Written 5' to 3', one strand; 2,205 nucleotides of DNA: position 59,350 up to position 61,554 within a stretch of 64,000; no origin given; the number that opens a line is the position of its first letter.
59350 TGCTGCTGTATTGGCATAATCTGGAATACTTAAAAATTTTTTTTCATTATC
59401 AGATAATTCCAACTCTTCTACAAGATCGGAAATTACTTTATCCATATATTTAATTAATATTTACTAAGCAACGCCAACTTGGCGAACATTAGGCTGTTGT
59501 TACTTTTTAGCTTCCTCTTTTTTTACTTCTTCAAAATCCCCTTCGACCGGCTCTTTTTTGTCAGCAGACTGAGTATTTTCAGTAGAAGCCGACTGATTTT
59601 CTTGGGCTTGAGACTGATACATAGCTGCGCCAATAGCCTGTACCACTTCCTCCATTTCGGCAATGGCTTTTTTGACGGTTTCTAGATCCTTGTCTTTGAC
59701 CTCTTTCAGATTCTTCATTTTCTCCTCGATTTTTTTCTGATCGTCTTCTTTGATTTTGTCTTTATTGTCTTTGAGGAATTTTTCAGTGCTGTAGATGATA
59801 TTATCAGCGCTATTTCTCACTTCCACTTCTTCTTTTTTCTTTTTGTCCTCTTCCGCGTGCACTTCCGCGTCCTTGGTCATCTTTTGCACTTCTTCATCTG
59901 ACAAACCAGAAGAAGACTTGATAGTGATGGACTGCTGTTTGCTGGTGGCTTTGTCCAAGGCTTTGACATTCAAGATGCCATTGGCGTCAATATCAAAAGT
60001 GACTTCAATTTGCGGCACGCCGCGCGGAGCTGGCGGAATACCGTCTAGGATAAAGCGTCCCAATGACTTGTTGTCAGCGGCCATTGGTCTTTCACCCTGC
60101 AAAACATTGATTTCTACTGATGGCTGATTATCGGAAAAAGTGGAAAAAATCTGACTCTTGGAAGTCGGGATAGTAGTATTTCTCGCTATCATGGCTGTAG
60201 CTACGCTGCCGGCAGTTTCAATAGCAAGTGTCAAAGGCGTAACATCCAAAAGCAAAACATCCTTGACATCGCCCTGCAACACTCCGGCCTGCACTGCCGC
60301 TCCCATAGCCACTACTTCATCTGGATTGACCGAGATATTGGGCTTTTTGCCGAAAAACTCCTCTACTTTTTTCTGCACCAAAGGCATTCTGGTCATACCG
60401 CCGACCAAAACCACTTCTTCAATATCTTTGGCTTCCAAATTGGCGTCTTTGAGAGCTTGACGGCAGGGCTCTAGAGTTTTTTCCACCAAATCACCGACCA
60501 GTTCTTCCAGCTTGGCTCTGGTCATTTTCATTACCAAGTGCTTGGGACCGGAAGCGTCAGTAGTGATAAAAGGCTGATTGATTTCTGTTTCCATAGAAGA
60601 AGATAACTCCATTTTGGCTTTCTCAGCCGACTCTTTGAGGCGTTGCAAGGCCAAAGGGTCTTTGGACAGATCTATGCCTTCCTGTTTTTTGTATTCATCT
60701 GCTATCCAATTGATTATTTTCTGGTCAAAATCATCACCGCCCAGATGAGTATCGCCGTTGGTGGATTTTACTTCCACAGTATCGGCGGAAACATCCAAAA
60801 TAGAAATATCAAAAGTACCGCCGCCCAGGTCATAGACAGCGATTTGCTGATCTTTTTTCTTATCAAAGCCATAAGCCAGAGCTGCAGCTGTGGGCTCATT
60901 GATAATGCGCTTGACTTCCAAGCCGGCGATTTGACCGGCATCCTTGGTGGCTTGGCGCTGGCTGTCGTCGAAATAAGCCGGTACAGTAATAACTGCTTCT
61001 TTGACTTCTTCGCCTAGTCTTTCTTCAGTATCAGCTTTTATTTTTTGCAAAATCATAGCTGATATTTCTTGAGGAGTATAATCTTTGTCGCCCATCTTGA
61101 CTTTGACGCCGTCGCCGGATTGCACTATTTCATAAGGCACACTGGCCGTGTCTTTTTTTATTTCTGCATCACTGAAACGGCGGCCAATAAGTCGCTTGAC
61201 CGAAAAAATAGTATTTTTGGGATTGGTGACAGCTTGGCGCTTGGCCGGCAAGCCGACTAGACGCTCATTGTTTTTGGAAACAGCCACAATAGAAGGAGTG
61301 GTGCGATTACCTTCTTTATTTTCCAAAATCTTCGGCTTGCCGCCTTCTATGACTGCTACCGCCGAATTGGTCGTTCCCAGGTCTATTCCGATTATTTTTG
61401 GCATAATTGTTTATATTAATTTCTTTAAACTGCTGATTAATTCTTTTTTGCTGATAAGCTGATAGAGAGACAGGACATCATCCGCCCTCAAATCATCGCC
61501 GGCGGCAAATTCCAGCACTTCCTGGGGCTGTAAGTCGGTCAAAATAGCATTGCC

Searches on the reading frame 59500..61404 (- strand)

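Call 67: search_protein_families(library=pfam, proteins=[window:59500-61404:-], max_evalue=0.001)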
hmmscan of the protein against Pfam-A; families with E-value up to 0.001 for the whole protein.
window:59500-61404:- (634 aa): 2 families
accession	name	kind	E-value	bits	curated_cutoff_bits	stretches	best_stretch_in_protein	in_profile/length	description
PF00012.26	HSP70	-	2.4e-262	871.9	20.6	1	4-597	1-599/599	Hsp70 protein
PF06723.19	MreB_Mbl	-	5.1e-21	75.3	27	1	116-370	75-316/327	MreB/Mbl protein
